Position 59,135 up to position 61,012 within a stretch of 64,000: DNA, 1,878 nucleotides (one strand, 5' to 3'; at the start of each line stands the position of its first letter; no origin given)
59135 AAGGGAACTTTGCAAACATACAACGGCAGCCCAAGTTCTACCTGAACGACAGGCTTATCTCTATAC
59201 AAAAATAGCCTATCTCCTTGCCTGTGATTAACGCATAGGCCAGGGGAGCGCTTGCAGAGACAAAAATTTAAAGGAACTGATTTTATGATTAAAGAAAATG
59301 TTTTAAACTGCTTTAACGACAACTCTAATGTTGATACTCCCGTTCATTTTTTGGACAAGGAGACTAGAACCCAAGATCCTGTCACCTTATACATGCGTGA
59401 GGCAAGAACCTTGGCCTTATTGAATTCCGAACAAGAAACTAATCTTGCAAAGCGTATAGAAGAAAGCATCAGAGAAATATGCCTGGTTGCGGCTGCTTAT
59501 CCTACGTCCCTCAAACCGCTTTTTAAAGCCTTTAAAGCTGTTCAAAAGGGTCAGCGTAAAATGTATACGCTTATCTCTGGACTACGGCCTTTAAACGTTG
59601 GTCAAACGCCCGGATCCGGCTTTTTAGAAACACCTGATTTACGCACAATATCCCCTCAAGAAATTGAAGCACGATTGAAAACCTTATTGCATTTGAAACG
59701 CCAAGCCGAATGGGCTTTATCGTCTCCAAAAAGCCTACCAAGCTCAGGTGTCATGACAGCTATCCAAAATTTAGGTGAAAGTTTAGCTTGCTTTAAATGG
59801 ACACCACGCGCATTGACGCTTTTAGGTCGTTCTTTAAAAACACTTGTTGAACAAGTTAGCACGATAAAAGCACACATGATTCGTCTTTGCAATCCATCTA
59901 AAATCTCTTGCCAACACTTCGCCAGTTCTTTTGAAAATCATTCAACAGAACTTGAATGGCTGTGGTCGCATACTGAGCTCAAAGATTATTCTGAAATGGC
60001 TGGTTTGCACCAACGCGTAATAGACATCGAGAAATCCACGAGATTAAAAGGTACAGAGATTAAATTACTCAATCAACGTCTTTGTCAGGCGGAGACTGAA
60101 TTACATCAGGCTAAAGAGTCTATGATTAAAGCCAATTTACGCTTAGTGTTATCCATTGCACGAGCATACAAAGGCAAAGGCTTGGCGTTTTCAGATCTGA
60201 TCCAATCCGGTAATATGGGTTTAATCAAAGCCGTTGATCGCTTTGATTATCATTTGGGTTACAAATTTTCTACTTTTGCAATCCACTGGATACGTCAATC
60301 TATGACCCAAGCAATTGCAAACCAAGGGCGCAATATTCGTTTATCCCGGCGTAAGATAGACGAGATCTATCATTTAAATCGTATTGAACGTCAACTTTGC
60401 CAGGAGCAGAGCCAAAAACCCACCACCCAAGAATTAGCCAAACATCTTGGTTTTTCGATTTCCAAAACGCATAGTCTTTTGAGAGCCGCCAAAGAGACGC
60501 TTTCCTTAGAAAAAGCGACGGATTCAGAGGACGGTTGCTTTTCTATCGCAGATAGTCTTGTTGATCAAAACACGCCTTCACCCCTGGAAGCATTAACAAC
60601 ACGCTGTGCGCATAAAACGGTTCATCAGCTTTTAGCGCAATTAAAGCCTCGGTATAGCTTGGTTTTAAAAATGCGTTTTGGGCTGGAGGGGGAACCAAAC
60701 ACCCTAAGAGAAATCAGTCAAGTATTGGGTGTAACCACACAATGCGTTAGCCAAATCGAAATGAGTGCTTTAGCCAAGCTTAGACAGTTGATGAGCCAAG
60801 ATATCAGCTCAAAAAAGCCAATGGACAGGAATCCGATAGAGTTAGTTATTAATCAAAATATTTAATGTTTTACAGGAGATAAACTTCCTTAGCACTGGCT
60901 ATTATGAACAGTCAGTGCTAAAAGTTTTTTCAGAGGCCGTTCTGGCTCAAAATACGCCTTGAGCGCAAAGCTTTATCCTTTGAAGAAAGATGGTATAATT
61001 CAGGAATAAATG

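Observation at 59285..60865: ICE-encoded second RpoD-like sigma factor with altered promoter-recognition residues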

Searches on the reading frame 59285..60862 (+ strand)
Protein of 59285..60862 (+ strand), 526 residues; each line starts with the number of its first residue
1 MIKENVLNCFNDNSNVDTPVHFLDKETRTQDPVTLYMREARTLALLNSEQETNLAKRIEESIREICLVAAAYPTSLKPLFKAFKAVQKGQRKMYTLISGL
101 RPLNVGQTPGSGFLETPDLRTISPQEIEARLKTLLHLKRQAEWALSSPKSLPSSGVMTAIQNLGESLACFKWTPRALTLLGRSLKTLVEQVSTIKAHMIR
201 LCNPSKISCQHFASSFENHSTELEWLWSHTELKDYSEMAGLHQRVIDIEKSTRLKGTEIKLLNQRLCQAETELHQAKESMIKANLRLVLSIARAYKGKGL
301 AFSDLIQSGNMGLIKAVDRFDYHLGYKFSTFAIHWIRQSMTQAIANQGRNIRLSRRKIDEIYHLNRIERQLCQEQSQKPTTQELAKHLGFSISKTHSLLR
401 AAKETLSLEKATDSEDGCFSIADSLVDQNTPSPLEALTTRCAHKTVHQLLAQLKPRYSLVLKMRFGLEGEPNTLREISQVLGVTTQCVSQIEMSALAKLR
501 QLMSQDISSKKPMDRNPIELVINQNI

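Call 4: search_protein_families(library=pfam, proteins=[window:59285-60862:+], max_evalue=0.01)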
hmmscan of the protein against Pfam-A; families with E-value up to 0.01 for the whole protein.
window:59285-60862:+ (526 aa): 7 families
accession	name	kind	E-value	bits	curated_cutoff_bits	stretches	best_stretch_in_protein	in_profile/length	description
PF04542.20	Sigma70_r2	-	2.9e-18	65.9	24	1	280-349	1-70/71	Sigma-70 region 2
PF04545.22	Sigma70_r4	-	7.2e-14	51.5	24.1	1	449-501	1-50/50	Sigma-70, region 4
PF04546.19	Sigma70_ner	-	9.9e-11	42.4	29.7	1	121-246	73-199/210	Sigma-70, non-essential region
PF04539.22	Sigma70_r3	-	5.8e-10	39.6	25.3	1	360-417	2-60/78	Sigma-70 region 3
PF00140.25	Sigma70_r1_2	-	1.8e-06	28.3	22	1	31-60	1-30/34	Sigma-70 factor, region 1.2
PF08281.18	Sigma70_r4_2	-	0.0029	17.7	25.7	0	446-484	4-39/54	Sigma-70, region 4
PF04967.18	HTH_10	-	0.0063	16.7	23.1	0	378-406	23-51/53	HTH DNA binding domain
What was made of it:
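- On Sigma-70 family: r2 65.9 bits against 24, r3 39.6 against 25.3, r4 51.5 against 24.1 (call 4).
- On Group 1 primary sigma RpoD: PF04546, 42.4 bits against 29.7, covering HMM positions 73-199 (call 4).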

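Call 5: search_protein_families(library=ncbifam, proteins=[window:59285-60862:+], max_evalue=0.001)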
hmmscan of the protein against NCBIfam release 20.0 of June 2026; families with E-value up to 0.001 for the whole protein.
window:59285-60862:+ (526 aa): 46 families (the best 25 are shown)
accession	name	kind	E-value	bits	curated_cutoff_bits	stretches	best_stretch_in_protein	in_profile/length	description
NF004208.0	PRK05658.1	equivalog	6e-100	336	555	1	25-501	112-618/631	RNA polymerase sigma factor RpoD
NF041931.2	MzaA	equivalog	4.6e-76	257.2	800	1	24-501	317-703/726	MZA anti-phage system associated sigma-70 family RNA polymerase sigma factor MzaA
NF006666.0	PRK09210.1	equivalog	1.1e-69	235.6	572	1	262-501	122-358/370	RNA polymerase sigma factor RpoD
TIGR02997.1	Sig70-cyanoRpoD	subfamily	3.5e-68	230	384.5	1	258-500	57-298/298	RNA polymerase sigma factor, RpoD/SigA family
NF004561.0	PRK05901.1-3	equivalog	1.6e-67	228.9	582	2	272-501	296-525/537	RNA polymerase sigma factor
TIGR02393.1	RpoD_Cterm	equivalog_domain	1.1e-66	224.9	354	1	276-503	1-228/238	RNA polymerase sigma factor RpoD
NF004560.0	PRK05901.1-1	equivalog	1.4e-63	215.8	711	1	271-501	274-504/516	RNA polymerase sigma factor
NF005920.0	PRK07921.1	subfamily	4.2e-62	210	464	1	271-501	86-316/328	RNA polymerase sigma factor SigB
TIGR02394.1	rpoS_proteo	equivalog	5.9e-61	206.5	378.7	1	261-506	35-277/285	RNA polymerase sigma factor RpoS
NF005643.0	PRK07406.1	equivalog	5.4e-60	203.5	500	1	255-501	140-385/397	RNA polymerase sigma factor RpoD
NF004562.0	PRK05901.1-4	equivalog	4e-59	200.6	779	1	274-502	315-543/571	RNA polymerase sigma factor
NF005785.0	PRK07598.1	equivalog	9.6e-57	192.7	554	1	258-501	158-400/415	RNA polymerase sigma factor SigC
NF004207.0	PRK05657.1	equivalog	4.3e-55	187.4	394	1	271-506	85-320/329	RNA polymerase sigma factor RpoS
NF005642.0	PRK07405.1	subfamily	3e-50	171.2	524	1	258-503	65-309/318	RNA polymerase sigma factor SigD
NF004615.0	PRK05949.1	subfamily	6.5e-49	166.6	530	1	249-501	65-316/327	RNA polymerase sigma factor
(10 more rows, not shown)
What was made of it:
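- On RpoS (TIGR02394 / PRK05657): 206.5 and 187.4 bits (call 5).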

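Call 14: find_homologous_proteins(query=window:59285-60862:+, max_evalue=1e-20)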
Query window:59285-60862:+ (526 aa): 2579 proteins with E <= 1e-20 among 8000 candidates; the best 120 are listed.
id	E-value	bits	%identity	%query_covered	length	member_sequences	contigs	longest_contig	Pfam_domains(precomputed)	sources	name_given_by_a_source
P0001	0.0e+0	1026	90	97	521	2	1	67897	PF04546.20,PF04545.23,PF00140.26,PF04542.21,PF04539.23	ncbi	-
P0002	4.8e-202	690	67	96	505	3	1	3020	PF04546.20,PF04545.23,PF00140.26,PF04542.21,PF04539.23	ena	-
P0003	2.1e-194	665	65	96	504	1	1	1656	PF04546.20,PF04545.23,PF00140.26,PF04542.21,PF04539.23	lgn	-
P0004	1.6e-158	547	55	96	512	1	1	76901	PF04546.20,PF04545.23,PF09339.17,PF04542.21,PF04539.23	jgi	jgi:RNA polymerase primary sigma factor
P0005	4.8e-157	542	54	97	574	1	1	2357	PF04546.20,PF04545.23,PF04542.21,PF04539.23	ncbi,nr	ncbi:MAG TPA: sigma-70 family RNA polymerase sigma factor, partial [Gammaproteobacteria bacterium]|n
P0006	7.5e-157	541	56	97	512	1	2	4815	PF04546.20,PF04545.23,PF00140.26,PF04542.21,PF04539.23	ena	-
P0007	4.9e-154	532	55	94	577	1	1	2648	PF04546.20,PF04545.23,PF04542.21,PF04539.23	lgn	-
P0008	1.2e-153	531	53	96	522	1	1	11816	PF04546.20,PF04545.23,PF04542.21,PF04539.23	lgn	-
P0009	3.3e-153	529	54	96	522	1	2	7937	PF04546.20,PF04545.23,PF04542.21,PF04539.23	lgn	-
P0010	2.2e-152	527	55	98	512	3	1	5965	PF04546.20,PF04545.23,PF00140.26,PF04542.21,PF04539.23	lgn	-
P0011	8.0e-150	518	54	94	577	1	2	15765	PF04546.20,PF04545.23,PF04542.21,PF04539.23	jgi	jgi:RNA polymerase primary sigma factor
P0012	1.3e-149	518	54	93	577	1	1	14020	PF04546.20,PF04545.23,PF04542.21,PF04539.23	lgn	-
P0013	1.9e-149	517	51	97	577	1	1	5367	PF04546.20,PF04545.23,PF04542.21,PF04539.23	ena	-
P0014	5.5e-149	515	53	94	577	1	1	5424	PF04546.20,PF04545.23,PF09339.17,PF04542.21,PF04539.23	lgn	-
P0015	3.9e-144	499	53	93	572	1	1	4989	PF04546.20,PF04545.23,PF04542.21,PF04539.23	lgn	-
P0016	1.3e-139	485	52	93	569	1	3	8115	PF04546.20,PF04545.23,PF04542.21,PF04539.23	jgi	jgi:RNA polymerase primary sigma factor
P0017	4.4e-136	473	52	92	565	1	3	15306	PF04546.20,PF04545.23,PF09339.17,PF04542.21,PF04539.23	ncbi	-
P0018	3.1e-134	467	55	81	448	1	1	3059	PF04546.20,PF04542.21,PF04539.23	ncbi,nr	ncbi:MAG TPA: sigma-70 family RNA polymerase sigma factor, partial [Gammaproteobacteria bacterium]|n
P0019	5.3e-134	466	51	93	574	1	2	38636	PF04546.20,PF04545.23,PF04542.21,PF04539.23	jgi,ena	-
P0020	2.7e-117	411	40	97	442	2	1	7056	PF04545.23,PF00140.26,PF04542.21,PF04539.23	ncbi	-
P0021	4.9e-96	341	56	56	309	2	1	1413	PF04546.20,PF04545.23,PF04542.21,PF04539.23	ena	-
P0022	2.6e-91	325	55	58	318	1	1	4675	PF04546.20,PF04545.23,PF04542.21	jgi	jgi:RNA polymerase primary sigma factor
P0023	6.0e-79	285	34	94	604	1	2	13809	PF04546.20,PF04545.23,PF00140.26,PF03979.20,PF04542.21,PF04539.23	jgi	jgi:RNA polymerase primary sigma factor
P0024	9.3e-79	284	35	90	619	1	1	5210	PF04546.20,PF04545.23,PF00140.26,PF03979.20,PF04542.21,PF04539.23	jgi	-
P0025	5.3e-78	281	34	91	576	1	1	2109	PF04546.20,PF04545.23,PF00140.26,PF03979.20,PF04542.21,PF04539.23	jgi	jgi:RNA polymerase primary sigma factor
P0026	6.4e-78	281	35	91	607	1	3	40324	PF04546.20,PF04545.23,PF00140.26,PF03979.20,PF04542.21,PF04539.23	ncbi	ncbi:MAG: RNA polymerase sigma factor RpoD [Gammaproteobacteria bacterium]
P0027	4.6e-77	278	34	94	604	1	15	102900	PF04546.20,PF04545.23,PF00140.26,PF03979.20,PF04542.21,PF04539.23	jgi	jgi:RNA polymerase primary sigma factor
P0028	4.9e-77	278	34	91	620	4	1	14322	PF04546.20,PF04545.23,PF00140.26,PF03979.20,PF04542.21,PF04539.23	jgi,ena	-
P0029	6.4e-77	278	34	91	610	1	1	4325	PF04546.20,PF04545.23,PF00140.26,PF03979.20,PF04542.21,PF04539.23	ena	-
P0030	1.0e-76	277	35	91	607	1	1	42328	PF04546.20,PF04545.23,PF00140.26,PF03979.20,PF04542.21,PF04539.23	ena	-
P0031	1.8e-76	276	35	91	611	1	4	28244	PF04546.20,PF04545.23,PF00140.26,PF03979.20,PF04542.21,PF04539.23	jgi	-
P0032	1.8e-76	276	35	91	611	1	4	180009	PF04546.20,PF04545.23,PF00140.26,PF03979.20,PF04542.21,PF04539.23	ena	-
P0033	2.5e-76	276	35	90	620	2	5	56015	PF04546.20,PF04545.23,PF00140.26,PF03979.20,PF04542.21,PF04539.23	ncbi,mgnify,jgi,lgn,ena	mgnify:CR=1 FL=1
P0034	3.9e-76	275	34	90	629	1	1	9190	PF04546.20,PF04545.23,PF00140.26,PF03979.20,PF04542.21,PF04539.23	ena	-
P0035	4.5e-76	275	35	90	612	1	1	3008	PF04546.20,PF04545.23,PF00140.26,PF03979.20,PF04542.21,PF04539.23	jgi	jgi:RNA polymerase primary sigma factor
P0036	4.5e-76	275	35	90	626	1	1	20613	PF04546.20,PF04545.23,PF00140.26,PF03979.20,PF04542.21,PF04539.23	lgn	-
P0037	4.6e-76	275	35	90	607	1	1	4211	PF04546.20,PF04545.23,PF00140.26,PF03979.20,PF04542.21,PF04539.23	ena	-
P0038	5.0e-76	275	34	90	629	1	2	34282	PF04546.20,PF04545.23,PF00140.26,PF03979.20,PF04542.21,PF04539.23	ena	-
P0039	7.3e-76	274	37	65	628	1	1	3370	PF04546.20,PF04545.23,PF00140.26,PF03979.20,PF04542.21,PF04539.23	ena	-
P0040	1.0e-75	274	33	90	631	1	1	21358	PF04546.20,PF04545.23,PF00140.26,PF03979.20,PF04542.21,PF04539.23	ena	-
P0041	1.2e-75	274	38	63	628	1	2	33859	PF04546.20,PF04545.23,PF00140.26,PF03979.20,PF04542.21,PF04539.23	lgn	-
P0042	1.4e-75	273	36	72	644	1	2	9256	PF04546.20,PF04545.23,PF00140.26,PF03979.20,PF04542.21,PF04539.23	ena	-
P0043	1.5e-75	273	34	90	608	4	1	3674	PF04546.20,PF04545.23,PF00140.26,PF03979.20,PF04542.21,PF04539.23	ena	-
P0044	1.8e-75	273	36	72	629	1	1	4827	PF04546.20,PF04545.23,PF00140.26,PF03979.20,PF04542.21,PF04539.23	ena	-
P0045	1.8e-75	273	34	90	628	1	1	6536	PF04546.20,PF04545.23,PF00140.26,PF03979.20,PF04542.21,PF04539.23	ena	-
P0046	2.0e-75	273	33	92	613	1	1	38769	PF04546.20,PF04545.23,PF00140.26,PF03979.20,PF04542.21,PF04539.23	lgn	-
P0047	2.1e-75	273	33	90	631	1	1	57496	PF04546.20,PF04545.23,PF00140.26,PF03979.20,PF04542.21,PF04539.23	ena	-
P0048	2.2e-75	273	33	90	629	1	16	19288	PF04546.20,PF04545.23,PF00140.26,PF03979.20,PF04542.21,PF04539.23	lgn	-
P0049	2.4e-75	273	33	90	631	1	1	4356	PF04546.20,PF04545.23,PF00140.26,PF03979.20,PF04542.21,PF04539.23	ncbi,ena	-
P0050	2.5e-75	273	37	65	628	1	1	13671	PF04546.20,PF04545.23,PF00140.26,PF03979.20,PF04542.21,PF04539.23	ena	-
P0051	2.7e-75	272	38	63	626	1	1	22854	PF04546.20,PF04545.23,PF00140.26,PF03979.20,PF04542.21,PF04539.23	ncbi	-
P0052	2.7e-75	272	33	90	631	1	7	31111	PF04546.20,PF04545.23,PF00140.26,PF03979.20,PF04542.21,PF04539.23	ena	-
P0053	3.1e-75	272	37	65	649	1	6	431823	PF04546.20,PF04545.23,PF00140.26,PF03979.20,PF04542.21,PF04539.23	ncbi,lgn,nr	ncbi:RNA polymerase sigma factor RpoD [Acinetobacter pollinis]|nr:RNA polymerase sigma factor RpoD [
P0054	3.2e-75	272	33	90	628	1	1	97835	PF04546.20,PF04545.23,PF00140.26,PF03979.20,PF04542.21,PF04539.23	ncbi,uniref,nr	ncbi:RNA polymerase sigma factor RpoD [Acinetobacter baumannii]|uniref:RNA polymerase sigma factor R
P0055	3.2e-75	272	33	90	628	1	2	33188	PF04546.20,PF04545.23,PF00140.26,PF03979.20,PF04542.21,PF04539.23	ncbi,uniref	ncbi:RNA polymerase sigma factor RpoD [Acinetobacter baumannii]|uniref:RNA polymerase sigma factor R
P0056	3.3e-75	272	38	65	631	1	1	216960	PF04546.20,PF04545.23,PF00140.26,PF03979.20,PF04542.21,PF04539.23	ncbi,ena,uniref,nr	ncbi:RNA polymerase sigma factor RpoD [Acinetobacter piscicola]|uniref:RNA polymerase sigma factor R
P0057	3.3e-75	272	36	91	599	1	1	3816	PF04546.20,PF04545.23,PF00140.26,PF03979.20,PF04542.21,PF04539.23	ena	-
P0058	3.4e-75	272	35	94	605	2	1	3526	PF04546.20,PF04545.23,PF00140.26,PF03979.20,PF04542.21,PF04539.23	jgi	jgi:RNA polymerase primary sigma factor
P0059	3.5e-75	272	34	90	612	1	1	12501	PF04546.20,PF04545.23,PF00140.26,PF03979.20,PF04542.21,PF04539.23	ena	-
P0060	4.6e-75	272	34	90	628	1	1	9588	PF04546.20,PF04545.23,PF00140.26,PF03979.20,PF04542.21,PF04539.23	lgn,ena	-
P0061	4.8e-75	272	33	90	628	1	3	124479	PF04546.20,PF04545.23,PF00140.26,PF03979.20,PF04542.21,PF04539.23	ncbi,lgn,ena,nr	ncbi:RNA polymerase sigma factor RpoD [Acinetobacter baumannii]|nr:RNA polymerase sigma factor RpoD 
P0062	5.0e-75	272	34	90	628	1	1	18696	PF04546.20,PF04545.23,PF00140.26,PF03979.20,PF04542.21,PF04539.23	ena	-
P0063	5.2e-75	272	34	90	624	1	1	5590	PF04546.20,PF04545.23,PF00140.26,PF03979.20,PF04542.21,PF04539.23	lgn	-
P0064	5.6e-75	271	38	63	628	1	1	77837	PF04546.20,PF04545.23,PF00140.26,PF03979.20,PF04542.21,PF04539.23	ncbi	-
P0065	5.9e-75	271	33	90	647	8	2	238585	PF04546.20,PF04545.23,PF00140.26,PF03979.20,PF04542.21,PF04539.23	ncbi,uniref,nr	ncbi:RNA polymerase sigma factor RpoD [Acinetobacter nectaris]|uniref:RNA polymerase sigma factor Rp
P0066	6.0e-75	271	37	65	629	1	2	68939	PF04546.20,PF04545.23,PF00140.26,PF03979.20,PF04542.21,PF04539.23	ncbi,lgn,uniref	ncbi:MAG: RNA polymerase sigma factor RpoD [Acinetobacter sp.]|uniref:RNA polymerase sigma factor Rp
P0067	6.1e-75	271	37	65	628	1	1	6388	PF04546.20,PF04545.23,PF00140.26,PF03979.20,PF04542.21,PF04539.23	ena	-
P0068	6.1e-75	271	34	90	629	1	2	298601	PF04546.20,PF04545.23,PF00140.26,PF03979.20,PF04542.21,PF04539.23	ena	-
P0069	6.4e-75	271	33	90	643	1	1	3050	PF04546.20,PF04545.23,PF00140.26,PF03979.20,PF04542.21,PF04539.23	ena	-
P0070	7.1e-75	271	37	63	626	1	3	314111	PF04546.20,PF04545.23,PF00140.26,PF03979.20,PF04542.21,PF04539.23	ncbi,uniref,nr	ncbi:RNA polymerase sigma factor RpoD [Acinetobacter faecalis]|uniref:RNA polymerase sigma factor Rp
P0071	7.1e-75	271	37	63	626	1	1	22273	PF04546.20,PF04545.23,PF00140.26,PF03979.20,PF04542.21,PF04539.23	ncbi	-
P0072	7.2e-75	271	37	63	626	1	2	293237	PF04546.20,PF04545.23,PF00140.26,PF03979.20,PF04542.21,PF04539.23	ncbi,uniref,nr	ncbi:RNA polymerase sigma factor RpoD [Acinetobacter faecalis]|uniref:RNA polymerase sigma factor Rp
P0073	7.4e-75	271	35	90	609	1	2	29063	PF04546.20,PF04545.23,PF00140.26,PF03979.20,PF04542.21,PF04539.23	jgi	jgi:RNA polymerase primary sigma factor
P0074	7.5e-75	271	37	63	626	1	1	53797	PF04546.20,PF04545.23,PF00140.26,PF03979.20,PF04542.21,PF04539.23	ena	-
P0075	7.8e-75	271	37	63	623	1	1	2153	PF04546.20,PF04545.23,PF00140.26,PF03979.20,PF04542.21,PF04539.23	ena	-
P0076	8.3e-75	271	34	90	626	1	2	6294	PF04546.20,PF04545.23,PF00140.26,PF03979.20,PF04542.21,PF04539.23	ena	-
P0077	8.5e-75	271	34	90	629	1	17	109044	PF04546.20,PF04545.23,PF00140.26,PF03979.20,PF04542.21,PF04539.23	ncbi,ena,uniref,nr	ncbi:RNA polymerase sigma factor RpoD [uncultured Acinetobacter sp.]|uniref:RNA polymerase sigma fac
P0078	9.2e-75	271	33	90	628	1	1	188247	PF04546.20,PF04545.23,PF00140.26,PF03979.20,PF04542.21,PF04539.23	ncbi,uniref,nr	ncbi:RNA polymerase sigma factor RpoD [Acinetobacter sp. YT-02]|uniref:RNA polymerase sigma factor R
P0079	9.2e-75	271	33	90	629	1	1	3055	PF04546.20,PF04545.23,PF00140.26,PF03979.20,PF04542.21,PF04539.23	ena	-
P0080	9.7e-75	271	37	63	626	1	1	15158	PF04546.20,PF04545.23,PF00140.26,PF03979.20,PF04542.21,PF04539.23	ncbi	-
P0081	1.1e-74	270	32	90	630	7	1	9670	PF04546.20,PF04545.23,PF00140.26,PF03979.20,PF04542.21,PF04539.23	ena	-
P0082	1.2e-74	270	33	90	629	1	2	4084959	PF04546.20,PF04545.23,PF00140.26,PF03979.20,PF04542.21,PF04539.23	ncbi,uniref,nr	ncbi:RNA polymerase sigma factor RpoD [Acinetobacter stercoris]|uniref:RNA polymerase sigma factor R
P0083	1.2e-74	270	35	72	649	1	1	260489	PF04546.20,PF04545.23,PF00140.26,PF03979.20,PF04542.21,PF04539.23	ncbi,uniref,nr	ncbi:RNA polymerase sigma factor RpoD [Acinetobacter sp. ANC 3832]|uniref:RNA polymerase sigma facto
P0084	1.2e-74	270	37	65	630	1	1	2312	PF04546.20,PF04545.23,PF00140.26,PF03979.20,PF04542.21,PF04539.23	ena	-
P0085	1.2e-74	270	33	90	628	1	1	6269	PF04546.20,PF04545.23,PF00140.26,PF03979.20,PF04542.21,PF04539.23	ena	-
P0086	1.2e-74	270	33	90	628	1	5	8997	PF04546.20,PF04545.23,PF00140.26,PF03979.20,PF04542.21,PF04539.23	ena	-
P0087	1.2e-74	270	33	90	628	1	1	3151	PF04546.20,PF04545.23,PF00140.26,PF03979.20,PF04542.21,PF04539.23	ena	-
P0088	1.2e-74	270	33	90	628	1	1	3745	PF04546.20,PF04545.23,PF00140.26,PF03979.20,PF04542.21,PF04539.23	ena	-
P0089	1.3e-74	270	37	66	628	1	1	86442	PF04546.20,PF04545.23,PF00140.26,PF03979.20,PF04542.21,PF04539.23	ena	-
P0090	1.3e-74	270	34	90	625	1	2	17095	PF04546.20,PF04545.23,PF00140.26,PF03979.20,PF04542.21,PF04539.23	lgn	-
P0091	1.3e-74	270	37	66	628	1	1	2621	PF04546.20,PF04545.23,PF00140.26,PF03979.20,PF04542.21,PF04539.23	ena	-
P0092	1.3e-74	270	37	66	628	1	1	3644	PF04546.20,PF04545.23,PF00140.26,PF03979.20,PF04542.21,PF04539.23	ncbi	-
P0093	1.3e-74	270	37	65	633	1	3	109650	PF04546.20,PF04545.23,PF00140.26,PF03979.20,PF04542.21,PF04539.23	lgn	-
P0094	1.3e-74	270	36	72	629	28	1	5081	PF04546.20,PF04545.23,PF00140.26,PF03979.20,PF04542.21,PF04539.23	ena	-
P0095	1.4e-74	270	34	90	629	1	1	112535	PF04546.20,PF04545.23,PF00140.26,PF03979.20,PF04542.21,PF04539.23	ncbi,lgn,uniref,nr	ncbi:RNA polymerase sigma factor RpoD [Acinetobacter rongchengensis]|uniref:RNA polymerase sigma fac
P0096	1.4e-74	270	34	90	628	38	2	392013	PF04546.20,PF04545.23,PF00140.26,PF03979.20,PF04542.21,PF04539.23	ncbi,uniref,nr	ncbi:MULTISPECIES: RNA polymerase sigma factor RpoD [Acinetobacter Taxon 24D]|uniref:RNA polymerase 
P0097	1.4e-74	270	34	90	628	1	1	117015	PF04546.20,PF04545.23,PF00140.26,PF03979.20,PF04542.21,PF04539.23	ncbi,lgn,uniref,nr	ncbi:RNA polymerase sigma factor RpoD [Acinetobacter towneri]|uniref:RNA polymerase sigma factor Rpo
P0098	1.6e-74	270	34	90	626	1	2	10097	PF04546.20,PF04545.23,PF00140.26,PF03979.20,PF04542.21,PF04539.23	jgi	jgi:RNA polymerase primary sigma factor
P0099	1.6e-74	270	33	90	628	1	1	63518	PF04546.20,PF04545.23,PF00140.26,PF03979.20,PF04542.21,PF04539.23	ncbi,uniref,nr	ncbi:RNA polymerase sigma factor RpoD [Acinetobacter baumannii]|uniref:RNA polymerase sigma factor R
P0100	1.6e-74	270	33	90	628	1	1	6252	PF04546.20,PF04545.23,PF00140.26,PF03979.20,PF04542.21,PF04539.23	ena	-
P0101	1.7e-74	270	34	90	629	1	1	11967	PF04546.20,PF04545.23,PF00140.26,PF03979.20,PF04542.21,PF04539.23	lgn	-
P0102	1.7e-74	270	37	63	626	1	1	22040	PF04546.20,PF04545.23,PF00140.26,PF03979.20,PF04542.21,PF04539.23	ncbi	-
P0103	1.9e-74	270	37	65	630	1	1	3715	PF04546.20,PF04545.23,PF00140.26,PF03979.20,PF04542.21,PF04539.23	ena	-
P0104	2.1e-74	270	37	65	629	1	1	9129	PF04546.20,PF04545.23,PF00140.26,PF03979.20,PF04542.21,PF04539.23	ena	-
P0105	2.2e-74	269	37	65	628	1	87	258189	PF04546.20,PF04545.23,PF00140.26,PF03979.20,PF04542.21,PF04539.23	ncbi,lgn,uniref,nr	ncbi:RNA polymerase sigma factor RpoD [Acinetobacter baumannii]|uniref:RNA polymerase sigma factor R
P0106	2.2e-74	269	33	90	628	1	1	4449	PF04546.20,PF04545.23,PF00140.26,PF03979.20,PF04542.21,PF04539.23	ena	-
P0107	2.2e-74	269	37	65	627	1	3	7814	PF04546.20,PF04545.23,PF00140.26,PF03979.20,PF04542.21,PF04539.23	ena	-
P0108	2.4e-74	269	37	65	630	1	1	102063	PF04546.20,PF04545.23,PF00140.26,PF03979.20,PF04542.21,PF04539.23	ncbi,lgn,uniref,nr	ncbi:RNA polymerase sigma factor RpoD [Acinetobacter tianfuensis]|uniref:RNA polymerase sigma factor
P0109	2.5e-74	269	33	90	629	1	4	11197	PF04546.20,PF04545.23,PF00140.26,PF03979.20,PF04542.21,PF04539.23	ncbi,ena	-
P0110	2.5e-74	269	33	90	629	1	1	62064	PF04546.20,PF04545.23,PF00140.26,PF03979.20,PF04542.21,PF04539.23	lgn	-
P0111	2.5e-74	269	33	90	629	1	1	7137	PF04546.20,PF04545.23,PF00140.26,PF03979.20,PF04542.21,PF04539.23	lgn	-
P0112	2.6e-74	269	33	90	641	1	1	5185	PF04546.20,PF04545.23,PF00140.26,PF03979.20,PF04542.21,PF04539.23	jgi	jgi:RNA polymerase primary sigma factor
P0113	2.6e-74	269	37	65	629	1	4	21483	PF04546.20,PF04545.23,PF00140.26,PF03979.20,PF04542.21,PF04539.23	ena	-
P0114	2.6e-74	269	37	65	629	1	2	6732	PF04546.20,PF04545.23,PF00140.26,PF03979.20,PF04542.21,PF04539.23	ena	-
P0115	2.7e-74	269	33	90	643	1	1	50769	PF04546.20,PF04545.23,PF00140.26,PF03979.20,PF04542.21,PF04539.23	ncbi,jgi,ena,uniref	ncbi:RNA polymerase sigma factor RpoD [Acinetobacter sp. TY1]|uniref:RNA polymerase sigma factor Rpo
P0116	2.8e-74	269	33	90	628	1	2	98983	PF04546.20,PF04545.23,PF00140.26,PF03979.20,PF04542.21,PF04539.23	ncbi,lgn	ncbi:RNA polymerase sigma factor RpoD [Acinetobacter baumannii]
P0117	2.8e-74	269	34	90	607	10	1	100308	PF04546.20,PF04545.23,PF00140.26,PF03979.20,PF04542.21,PF04539.23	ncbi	-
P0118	2.8e-74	269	37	65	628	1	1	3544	PF04546.20,PF04545.23,PF00140.26,PF03979.20,PF04542.21,PF04539.23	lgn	-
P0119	2.9e-74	269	33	90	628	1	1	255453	PF04546.20,PF04545.23,PF00140.26,PF03979.20,PF04542.21,PF04539.23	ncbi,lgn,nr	ncbi:RNA polymerase sigma factor RpoD [Acinetobacter baumannii]|nr:RNA polymerase sigma factor RpoD 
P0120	3.0e-74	269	34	90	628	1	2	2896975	PF04546.20,PF04545.23,PF00140.26,PF03979.20,PF04542.21,PF04539.23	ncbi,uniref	ncbi:RNA polymerase sigma factor RpoD [Acinetobacter towneri]|uniref:RNA polymerase sigma factor Rpo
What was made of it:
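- It forms a distinct rare clade: 325-1026 bits against 285 bits or less for ordinary RpoDs (call 14).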

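Call 17: find_encoding_contigs(protein=P0001, flank=10000, max_places=3)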
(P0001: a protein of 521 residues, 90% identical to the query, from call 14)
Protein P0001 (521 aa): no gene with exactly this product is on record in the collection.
